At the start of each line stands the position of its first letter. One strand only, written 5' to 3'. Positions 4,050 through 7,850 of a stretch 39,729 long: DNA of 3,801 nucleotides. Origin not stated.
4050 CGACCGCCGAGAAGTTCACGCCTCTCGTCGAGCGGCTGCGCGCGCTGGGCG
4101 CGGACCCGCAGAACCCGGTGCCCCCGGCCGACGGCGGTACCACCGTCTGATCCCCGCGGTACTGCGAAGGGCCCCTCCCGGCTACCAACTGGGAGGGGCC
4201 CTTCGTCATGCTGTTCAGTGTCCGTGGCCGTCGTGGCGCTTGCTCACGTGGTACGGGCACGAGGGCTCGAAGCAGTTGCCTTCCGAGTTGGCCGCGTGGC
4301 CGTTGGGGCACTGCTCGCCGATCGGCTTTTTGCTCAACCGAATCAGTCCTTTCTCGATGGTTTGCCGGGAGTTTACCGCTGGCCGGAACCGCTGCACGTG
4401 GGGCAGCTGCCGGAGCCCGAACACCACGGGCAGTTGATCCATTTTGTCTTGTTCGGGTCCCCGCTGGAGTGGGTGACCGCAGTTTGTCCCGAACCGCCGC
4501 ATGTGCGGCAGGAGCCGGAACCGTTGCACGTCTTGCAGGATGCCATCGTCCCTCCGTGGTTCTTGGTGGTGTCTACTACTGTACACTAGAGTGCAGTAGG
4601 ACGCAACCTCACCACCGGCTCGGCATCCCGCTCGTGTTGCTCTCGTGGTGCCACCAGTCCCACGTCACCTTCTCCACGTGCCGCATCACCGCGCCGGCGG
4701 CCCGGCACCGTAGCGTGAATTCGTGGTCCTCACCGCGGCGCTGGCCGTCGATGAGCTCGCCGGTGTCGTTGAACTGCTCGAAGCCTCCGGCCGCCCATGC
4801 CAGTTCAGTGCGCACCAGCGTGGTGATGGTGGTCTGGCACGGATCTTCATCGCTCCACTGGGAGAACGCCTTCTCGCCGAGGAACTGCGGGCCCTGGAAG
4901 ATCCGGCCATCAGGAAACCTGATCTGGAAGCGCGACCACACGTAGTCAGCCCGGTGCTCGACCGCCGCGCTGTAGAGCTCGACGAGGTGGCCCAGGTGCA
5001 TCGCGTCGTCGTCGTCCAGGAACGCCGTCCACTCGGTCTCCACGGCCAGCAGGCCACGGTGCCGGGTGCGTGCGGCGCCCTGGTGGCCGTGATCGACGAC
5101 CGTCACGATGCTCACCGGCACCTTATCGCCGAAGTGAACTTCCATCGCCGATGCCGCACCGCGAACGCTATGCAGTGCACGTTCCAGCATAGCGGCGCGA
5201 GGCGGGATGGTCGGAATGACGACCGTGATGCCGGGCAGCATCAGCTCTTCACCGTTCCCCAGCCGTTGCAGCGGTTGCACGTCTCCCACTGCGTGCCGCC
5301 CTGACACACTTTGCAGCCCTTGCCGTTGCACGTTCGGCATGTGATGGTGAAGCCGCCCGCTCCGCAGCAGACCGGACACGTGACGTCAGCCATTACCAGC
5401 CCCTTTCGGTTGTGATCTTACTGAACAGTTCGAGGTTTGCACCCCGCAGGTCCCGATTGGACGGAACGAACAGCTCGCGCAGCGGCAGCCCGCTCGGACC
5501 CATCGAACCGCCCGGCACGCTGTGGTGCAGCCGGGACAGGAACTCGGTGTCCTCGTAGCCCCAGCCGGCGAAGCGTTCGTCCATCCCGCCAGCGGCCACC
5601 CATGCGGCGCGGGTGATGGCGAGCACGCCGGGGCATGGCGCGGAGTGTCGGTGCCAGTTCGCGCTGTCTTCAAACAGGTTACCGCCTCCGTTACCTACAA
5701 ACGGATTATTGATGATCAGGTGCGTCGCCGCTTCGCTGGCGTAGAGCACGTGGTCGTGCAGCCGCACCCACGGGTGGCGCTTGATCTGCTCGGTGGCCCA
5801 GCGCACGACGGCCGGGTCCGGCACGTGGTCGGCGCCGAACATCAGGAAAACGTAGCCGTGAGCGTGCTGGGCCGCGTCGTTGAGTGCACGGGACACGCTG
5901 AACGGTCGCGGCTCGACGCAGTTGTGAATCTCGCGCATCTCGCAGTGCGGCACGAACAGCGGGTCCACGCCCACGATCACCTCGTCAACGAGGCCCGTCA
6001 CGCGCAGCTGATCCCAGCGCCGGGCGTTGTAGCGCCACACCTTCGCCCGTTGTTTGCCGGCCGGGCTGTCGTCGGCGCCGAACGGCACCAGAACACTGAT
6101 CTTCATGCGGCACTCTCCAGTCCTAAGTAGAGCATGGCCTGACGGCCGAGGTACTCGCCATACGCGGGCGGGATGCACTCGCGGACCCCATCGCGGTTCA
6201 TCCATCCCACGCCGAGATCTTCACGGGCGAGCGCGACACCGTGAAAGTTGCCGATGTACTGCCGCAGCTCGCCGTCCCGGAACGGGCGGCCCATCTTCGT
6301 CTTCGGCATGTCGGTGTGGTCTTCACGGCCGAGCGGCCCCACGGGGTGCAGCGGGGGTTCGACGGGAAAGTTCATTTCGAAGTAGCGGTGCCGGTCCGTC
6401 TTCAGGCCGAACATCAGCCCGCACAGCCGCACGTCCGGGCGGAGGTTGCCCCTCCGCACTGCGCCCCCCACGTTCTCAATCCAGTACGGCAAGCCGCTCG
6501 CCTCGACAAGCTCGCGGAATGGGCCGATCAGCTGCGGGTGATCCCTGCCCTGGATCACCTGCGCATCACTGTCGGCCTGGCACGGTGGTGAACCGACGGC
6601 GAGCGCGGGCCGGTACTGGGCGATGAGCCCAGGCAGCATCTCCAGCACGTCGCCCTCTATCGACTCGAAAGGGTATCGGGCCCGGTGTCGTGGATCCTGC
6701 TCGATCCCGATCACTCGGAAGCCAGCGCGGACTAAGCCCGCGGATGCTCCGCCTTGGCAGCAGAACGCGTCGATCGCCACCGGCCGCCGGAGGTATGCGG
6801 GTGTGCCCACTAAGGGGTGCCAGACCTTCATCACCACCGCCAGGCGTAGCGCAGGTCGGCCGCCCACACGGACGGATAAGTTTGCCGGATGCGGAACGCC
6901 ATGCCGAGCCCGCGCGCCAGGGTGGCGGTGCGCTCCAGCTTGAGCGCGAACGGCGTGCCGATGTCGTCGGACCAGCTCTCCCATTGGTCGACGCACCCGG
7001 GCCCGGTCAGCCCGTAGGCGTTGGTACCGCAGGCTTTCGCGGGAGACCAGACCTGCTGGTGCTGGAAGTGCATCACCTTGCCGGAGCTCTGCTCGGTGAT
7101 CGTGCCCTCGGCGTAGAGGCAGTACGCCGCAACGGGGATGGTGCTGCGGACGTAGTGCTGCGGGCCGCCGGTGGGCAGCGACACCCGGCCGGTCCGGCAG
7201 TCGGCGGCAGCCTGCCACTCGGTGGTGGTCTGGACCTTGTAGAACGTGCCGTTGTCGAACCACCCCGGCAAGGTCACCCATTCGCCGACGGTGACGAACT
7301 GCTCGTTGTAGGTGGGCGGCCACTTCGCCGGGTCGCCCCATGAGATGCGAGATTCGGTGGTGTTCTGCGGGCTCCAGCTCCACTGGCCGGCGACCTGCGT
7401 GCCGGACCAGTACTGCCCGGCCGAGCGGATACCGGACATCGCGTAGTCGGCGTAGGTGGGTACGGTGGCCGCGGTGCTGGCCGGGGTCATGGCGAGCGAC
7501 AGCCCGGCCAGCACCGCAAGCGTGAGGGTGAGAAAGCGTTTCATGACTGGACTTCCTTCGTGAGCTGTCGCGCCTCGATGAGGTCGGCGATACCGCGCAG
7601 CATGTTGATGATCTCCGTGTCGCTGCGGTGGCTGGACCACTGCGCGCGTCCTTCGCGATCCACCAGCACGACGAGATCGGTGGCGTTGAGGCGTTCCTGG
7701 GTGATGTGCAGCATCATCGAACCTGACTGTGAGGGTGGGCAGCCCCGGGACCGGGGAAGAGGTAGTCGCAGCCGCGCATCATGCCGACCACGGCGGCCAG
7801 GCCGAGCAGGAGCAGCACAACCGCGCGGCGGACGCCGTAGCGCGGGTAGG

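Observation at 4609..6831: Coupled C5 methyltransferase and two GT-A glycosyltransferases, with a minimal DnaJ-type zinc-finger mini-protein wedged between the GTs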

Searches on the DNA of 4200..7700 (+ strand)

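Call 3: search_dna_similar(query=window:4200-7700:+, collection=phages, mode=near, max_rows=25)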
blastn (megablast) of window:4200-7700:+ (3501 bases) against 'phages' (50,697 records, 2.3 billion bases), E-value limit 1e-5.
No match.
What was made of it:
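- Tried and rejected: DNA similarity: megablast of the cassette against 50,697 phage records found no match (call 3).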

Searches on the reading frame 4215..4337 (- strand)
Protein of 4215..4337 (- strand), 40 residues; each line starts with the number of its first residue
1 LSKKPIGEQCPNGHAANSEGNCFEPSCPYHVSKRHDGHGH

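Call 7: search_protein_families(library=phrogs, proteins=[window:4215-4337:-], max_evalue=0.01)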
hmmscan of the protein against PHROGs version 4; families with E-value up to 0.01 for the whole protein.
window:4215-4337:- (40 aa): 0 families

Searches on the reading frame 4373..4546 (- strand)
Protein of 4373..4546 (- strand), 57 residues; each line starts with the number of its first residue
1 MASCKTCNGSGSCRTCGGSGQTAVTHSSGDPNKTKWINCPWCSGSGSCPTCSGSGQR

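Call 4: search_protein_families(library=pfam, proteins=[window:4373-4546:-], max_evalue=0.1)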
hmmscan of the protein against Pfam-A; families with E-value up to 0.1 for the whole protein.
window:4373-4546:- (57 aa): 4 families
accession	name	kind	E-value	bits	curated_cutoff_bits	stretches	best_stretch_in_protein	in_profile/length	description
PF00684.25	DnaJ_CXXCXGXG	-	7.3e-06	26.6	32.7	1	4-55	1-65/65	DnaJ central domain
PF25433.1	DUF7895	-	4.7e-05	24.1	27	1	34-56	52-74/75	Domain of unknown function (DUF7895)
PF17302.8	DUF5351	-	0.0054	17.4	27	0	44-56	16-28/29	Family of unknown function (DUF5351)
PF15777.11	Anti-TRAP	-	0.0063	16.9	32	0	12-54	12-48/59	Tryptophan RNA-binding attenuator protein inhibitory protein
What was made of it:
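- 4373..4546 (-): mini2: 57-aa stand-alone protein with four perfect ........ repeats in two tandem pairs. It has its own Shine-Dalgarno (GGAGG) after a 62-nt gap and lies in the hypervariable end of the operon. Pfam DnaJ_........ at 26.6 bits (cut-off 32.7) (call 4).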

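Call 7: search_protein_families(library=phrogs, proteins=[window:4373-4546:-], max_evalue=0.01)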
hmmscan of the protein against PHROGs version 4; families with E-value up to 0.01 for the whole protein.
window:4373-4546:- (57 aa): 0 families

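Call 26: search_dna_similar(query=window:4376-4546:-, collection=phages, mode=protein, max_evalue=0.1, max_rows=40)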
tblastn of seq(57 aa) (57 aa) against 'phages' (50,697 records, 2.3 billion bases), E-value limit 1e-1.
No match.

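Call 77: search_solved_structures(query=window:4376-4546:-, max_evalue=1, show_alignments=2)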
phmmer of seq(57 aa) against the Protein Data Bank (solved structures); distinct sequences matched with E-value up to 1: 0.

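Call 120: search_protein_representatives(protein=window:4373-4546:-)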
Query: 57 residues. Proteins with E-value up to 0.001 (for the whole library): 71; up to 1e-10: 3; up to 1e-30: 0. The best 71 are listed.
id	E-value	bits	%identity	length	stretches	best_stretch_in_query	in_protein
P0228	6.5e-14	67.5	61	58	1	1-56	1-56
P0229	3.8e-12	61.9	43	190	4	3-56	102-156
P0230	8.4e-11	57.7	62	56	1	1-57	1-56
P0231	1.1e-07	47.8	49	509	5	13-56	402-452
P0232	5.2e-07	45.7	58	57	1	12-47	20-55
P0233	9.9e-07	44.9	42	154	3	3-56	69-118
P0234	1.2e-06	44.6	40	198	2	3-56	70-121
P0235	2.3e-06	43.7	43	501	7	25-50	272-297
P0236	2.9e-06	43.4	38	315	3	3-54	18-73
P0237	3.4e-06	43.2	45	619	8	3-37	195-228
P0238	4.4e-06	42.8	44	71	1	2-56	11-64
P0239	5.8e-06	42.4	50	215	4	37-57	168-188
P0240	6.0e-06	42.4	57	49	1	12-47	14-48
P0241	6.8e-06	42.2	43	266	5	4-57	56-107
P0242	8.9e-06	41.8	42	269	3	3-56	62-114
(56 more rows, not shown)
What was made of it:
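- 4373..4546 (-): 71 representative clusters at E<=1e-3, about half of them 49-77 aa; the best are 58 aa (61% identity) and 56 aa (62% identity) (call 120).
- mini2 has 71 representative clusters (call 120).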

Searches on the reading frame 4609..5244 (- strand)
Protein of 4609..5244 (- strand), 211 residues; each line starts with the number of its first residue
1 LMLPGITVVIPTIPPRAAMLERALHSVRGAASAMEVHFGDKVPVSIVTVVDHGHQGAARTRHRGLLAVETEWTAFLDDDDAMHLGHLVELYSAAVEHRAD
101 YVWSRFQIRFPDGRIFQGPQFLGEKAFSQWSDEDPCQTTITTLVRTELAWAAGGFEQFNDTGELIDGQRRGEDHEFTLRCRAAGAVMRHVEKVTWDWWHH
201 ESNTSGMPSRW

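Call 4: search_protein_families(library=pfam, proteins=[window:4609-5244:-], max_evalue=0.1)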
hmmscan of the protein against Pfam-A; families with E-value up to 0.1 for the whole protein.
window:4609-5244:- (211 aa): 2 families
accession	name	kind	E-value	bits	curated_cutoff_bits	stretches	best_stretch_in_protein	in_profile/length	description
PF00535.33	Glycos_transf_2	-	1.2e-08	35.5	23.3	1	47-120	55-129/168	Glycosyl transferase family 2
PF13641.12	Glyco_tranf_2_3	-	0.054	13.9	27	0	31-97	48-114/230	Glycosyltransferase like family 2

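Call 7: search_protein_families(library=phrogs, proteins=[window:4609-5244:-], max_evalue=0.01)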
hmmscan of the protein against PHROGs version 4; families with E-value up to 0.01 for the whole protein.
window:4609-5244:- (211 aa): 1 family
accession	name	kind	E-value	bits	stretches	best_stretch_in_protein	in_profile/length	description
phrog_14775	-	moron, auxiliary metabolic gene and host takeover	2.3e-35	123.1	1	4-211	3-203/203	glycosyltransferase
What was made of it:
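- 4609..5241 (-): GT2-family glycosyltransferase, 210 aa. Glycos_transf_2 at 1.2e-8 (call 4); phrog_14775 at 2.3e-35 (call 7).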

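Call 8: search_dna_similar(query=window:4609-5244:-, collection=phages, mode=protein, max_rows=40)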
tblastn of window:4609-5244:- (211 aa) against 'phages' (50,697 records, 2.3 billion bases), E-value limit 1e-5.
Records with a match: 8; places in all: 8; records where one place covers at least 80% of the query: 4.
Best place of each record, by identity: <60% 8.
By first word of the organism name: Streptomyces 4; Arthrobacter 4.
By host as written in the record: Streptomyces griseofuscus ATCC 23916 2; Streptomyces mirabilis NRRL B-2400 2; Arthrobacter globiformis NRRL B-2979 SEA 2; Arthrobacter globiformis B-2979 1; Arthrobacter globiformis NRRL B-2979 1.
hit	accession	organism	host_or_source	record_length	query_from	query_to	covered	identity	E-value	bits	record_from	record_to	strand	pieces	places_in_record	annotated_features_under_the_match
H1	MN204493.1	Streptomyces phage Zuko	Streptomyces griseofuscus ATCC 23916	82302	44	210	79%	47.3%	3e-35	137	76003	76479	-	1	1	106: glycosyltransferase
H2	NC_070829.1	Streptomyces phage Zuko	Streptomyces griseofuscus ATCC 23916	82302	44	210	79%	47.3%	3e-35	137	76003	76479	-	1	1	106: glycosyltransferase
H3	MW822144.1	Streptomyces phage KimJongPhill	Streptomyces mirabilis NRRL B-2400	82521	44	210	79%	45.5%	5e-33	130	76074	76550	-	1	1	107: glycosyltransferase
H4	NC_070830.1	Streptomyces phage KimJongPhill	Streptomyces mirabilis NRRL B-2400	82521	44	210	79%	45.5%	5e-33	130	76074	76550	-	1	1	107: glycosyltransferase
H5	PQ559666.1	Arthrobacter phage Talia1610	Arthrobacter globiformis B-2979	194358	16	211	93%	36.1%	1e-24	106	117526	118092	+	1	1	177: glycosyltransferase | 178: glycosyltransferase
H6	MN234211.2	Arthrobacter phage Mimi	Arthrobacter globiformis NRRL B-2979 SEA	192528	16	211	93%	36.1%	1e-24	106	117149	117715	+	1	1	176: glycosyltransferase | 177: glycosyltransferase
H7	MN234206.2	Arthrobacter phage Racecar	Arthrobacter globiformis NRRL B-2979 SEA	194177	16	211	93%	36.1%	1e-24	106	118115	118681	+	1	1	177: glycosyltransferase | 178: glycosyltransferase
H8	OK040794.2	Arthrobacter phage Atuin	Arthrobacter globiformis NRRL B-2979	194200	42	211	81%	36.5%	7e-24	103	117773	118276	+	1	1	169: glycosyltransferase | 170: glycosyltransferase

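Call 9: get_annotated_region(hit=H1, flank=5000)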
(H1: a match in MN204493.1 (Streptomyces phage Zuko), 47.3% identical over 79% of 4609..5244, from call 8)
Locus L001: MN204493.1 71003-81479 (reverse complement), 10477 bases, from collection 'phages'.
description: Streptomyces phage Zuko, complete genome.
organism: Streptomyces phage Zuko (NCBI taxid 2601695)
taxonomy: Viruses; Duplodnaviria; Heunggongvirae; Uroviricota; Caudoviricetes; Zukovirus; Zukovirus zuko
host: Streptomyces griseofuscus ATCC 23916; source: soil; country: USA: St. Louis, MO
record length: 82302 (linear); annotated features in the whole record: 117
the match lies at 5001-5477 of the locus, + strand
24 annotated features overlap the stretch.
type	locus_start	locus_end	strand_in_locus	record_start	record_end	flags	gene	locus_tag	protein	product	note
CDS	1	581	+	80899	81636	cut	117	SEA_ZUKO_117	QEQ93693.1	hypothetical protein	-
CDS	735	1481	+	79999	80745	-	116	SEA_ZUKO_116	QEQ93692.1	metalloprotease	-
CDS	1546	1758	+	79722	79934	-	115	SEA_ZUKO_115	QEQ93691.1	helix-turn-helix DNA-binding domain protein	helix-turn-helix DNA binding domain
CDS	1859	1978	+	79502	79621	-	114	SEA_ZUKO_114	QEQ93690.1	membrane protein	-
tRNA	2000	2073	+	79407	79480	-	113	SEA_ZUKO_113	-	tRNA-Ile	tRNA-Ile(tat)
CDS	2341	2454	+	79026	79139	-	112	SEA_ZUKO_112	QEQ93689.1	hypothetical protein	-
CDS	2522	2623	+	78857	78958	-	111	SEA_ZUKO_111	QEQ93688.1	hypothetical protein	-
tRNA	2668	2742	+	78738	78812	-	110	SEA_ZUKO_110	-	tRNA-Glu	tRNA-Glu(ctc)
CDS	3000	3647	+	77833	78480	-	109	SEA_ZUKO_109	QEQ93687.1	hypothetical protein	-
CDS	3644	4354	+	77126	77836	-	108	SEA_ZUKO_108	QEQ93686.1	glycosyltransferase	-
CDS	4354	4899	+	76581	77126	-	107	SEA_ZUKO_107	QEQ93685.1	methyltransferase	-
CDS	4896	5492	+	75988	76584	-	106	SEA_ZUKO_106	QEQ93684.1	glycosyltransferase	-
CDS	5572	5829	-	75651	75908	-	105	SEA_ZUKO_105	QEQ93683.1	hypothetical protein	-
CDS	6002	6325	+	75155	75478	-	104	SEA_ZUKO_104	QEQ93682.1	hypothetical protein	-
CDS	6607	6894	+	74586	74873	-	103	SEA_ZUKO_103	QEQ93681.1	hypothetical protein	-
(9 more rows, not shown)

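Call 10: get_annotated_region(hit=H5, flank=5000)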
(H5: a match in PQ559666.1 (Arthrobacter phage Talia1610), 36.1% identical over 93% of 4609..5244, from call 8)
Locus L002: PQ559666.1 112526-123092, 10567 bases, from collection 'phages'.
description: Arthrobacter phage Talia1610, complete genome.
organism: Arthrobacter phage Talia1610 (NCBI taxid 3377830)
taxonomy: Viruses; Duplodnaviria; Heunggongvirae; Uroviricota; Caudoviricetes
host: Arthrobacter globiformis B-2979; source: soil; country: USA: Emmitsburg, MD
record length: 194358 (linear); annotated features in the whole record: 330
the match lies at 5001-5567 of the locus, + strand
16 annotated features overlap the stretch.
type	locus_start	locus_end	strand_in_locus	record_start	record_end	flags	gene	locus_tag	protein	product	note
CDS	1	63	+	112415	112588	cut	170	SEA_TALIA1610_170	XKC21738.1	hypothetical protein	-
CDS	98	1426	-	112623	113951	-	171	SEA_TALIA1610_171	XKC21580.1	Mre11 double-strand break endo/exonuclease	-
CDS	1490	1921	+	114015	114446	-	172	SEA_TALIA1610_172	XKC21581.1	hypothetical protein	-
CDS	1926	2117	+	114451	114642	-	173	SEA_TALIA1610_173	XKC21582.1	hypothetical protein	-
CDS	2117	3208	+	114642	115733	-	174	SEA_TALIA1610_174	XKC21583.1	glycosyltransferase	-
CDS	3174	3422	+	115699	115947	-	175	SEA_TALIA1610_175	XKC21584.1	hypothetical protein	-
CDS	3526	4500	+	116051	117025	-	176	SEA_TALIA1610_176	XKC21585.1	hypothetical protein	-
CDS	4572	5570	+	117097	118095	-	177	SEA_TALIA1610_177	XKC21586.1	glycosyltransferase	-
CDS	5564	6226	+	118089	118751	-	178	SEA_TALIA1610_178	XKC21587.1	glycosyltransferase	-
CDS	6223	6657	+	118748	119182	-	179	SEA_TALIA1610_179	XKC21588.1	nucleotidyl transferase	-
CDS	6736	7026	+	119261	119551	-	180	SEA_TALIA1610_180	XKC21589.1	membrane protein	-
CDS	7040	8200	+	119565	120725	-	181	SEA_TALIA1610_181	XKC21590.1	RNA ligase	-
CDS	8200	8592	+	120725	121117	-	182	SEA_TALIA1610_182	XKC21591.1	hypothetical protein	-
CDS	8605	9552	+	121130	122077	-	183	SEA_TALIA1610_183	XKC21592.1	polynucleotide kinase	-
CDS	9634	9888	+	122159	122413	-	184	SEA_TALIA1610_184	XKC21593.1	hypothetical protein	-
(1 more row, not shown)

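Call 12: find_related_loci(query=window:4609-5244:-, collection=viral_contigs, flank=5000)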
Query window:4609-5244:- (211 aa) in viral_contigs; peptide patterns used: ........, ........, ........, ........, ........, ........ (x = any residue, [..] = any of these).
8 stretches matched a pattern; 3 encode a relative of the query (tblastn E <= 1e-3); 3 distinct loci.
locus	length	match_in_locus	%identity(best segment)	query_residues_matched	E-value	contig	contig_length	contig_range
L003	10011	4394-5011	71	2-208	8e-97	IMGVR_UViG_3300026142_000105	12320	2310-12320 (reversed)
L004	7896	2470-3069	42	6-211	8e-38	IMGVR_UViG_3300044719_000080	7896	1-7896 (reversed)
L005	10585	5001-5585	46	6-211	8e-34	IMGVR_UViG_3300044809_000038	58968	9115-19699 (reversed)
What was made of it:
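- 4609..5241 (-): 71% identical in L003 (call 12).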

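Call 80: search_solved_structures(query=window:4609-5244:-, max_evalue=0.01)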
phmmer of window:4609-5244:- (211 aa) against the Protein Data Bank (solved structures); distinct sequences matched with E-value up to 0.01: 0.

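Call 101: search_protein_families(library=pfam, proteins=[L001:4354-4899:+, L001:3000-3647:+, L001:3644-4354:+], max_evalue=0.001)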
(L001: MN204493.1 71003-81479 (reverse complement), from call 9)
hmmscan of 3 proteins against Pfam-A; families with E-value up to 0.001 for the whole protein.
L001:4354-4899:+ (181 aa): 3 families
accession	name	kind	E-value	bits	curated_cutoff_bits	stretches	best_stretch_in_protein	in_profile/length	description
PF13489.12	Methyltransf_23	-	1.6e-08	34.9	27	1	25-116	25-122/164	Methyltransferase domain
PF08242.18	Methyltransf_12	-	1.8e-05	25.9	30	1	70-103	64-94/98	Methyltransferase domain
PF08241.18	Methyltransf_11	-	0.00015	22.7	21.2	1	69-103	55-89/95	Methyltransferase domain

L001:3000-3647:+ (215 aa): 2 families
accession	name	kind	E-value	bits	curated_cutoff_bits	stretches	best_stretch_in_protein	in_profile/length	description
PF13640.12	2OG-FeII_Oxy_3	-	2.8e-15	57.5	27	1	105-198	3-98/98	2OG-Fe(II) oxygenase superfamily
PF13661.12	2OG-FeII_Oxy_4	-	9.3e-08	32.9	27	1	121-197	13-97/98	2OG-Fe(II) oxygenase superfamily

L001:3644-4354:+ (236 aa): 1 family
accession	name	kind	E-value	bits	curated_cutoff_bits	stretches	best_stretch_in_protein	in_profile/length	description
PF00535.33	Glycos_transf_2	-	0.00012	22.5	23.3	1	12-131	3-113/168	Glycosyl transferase family 2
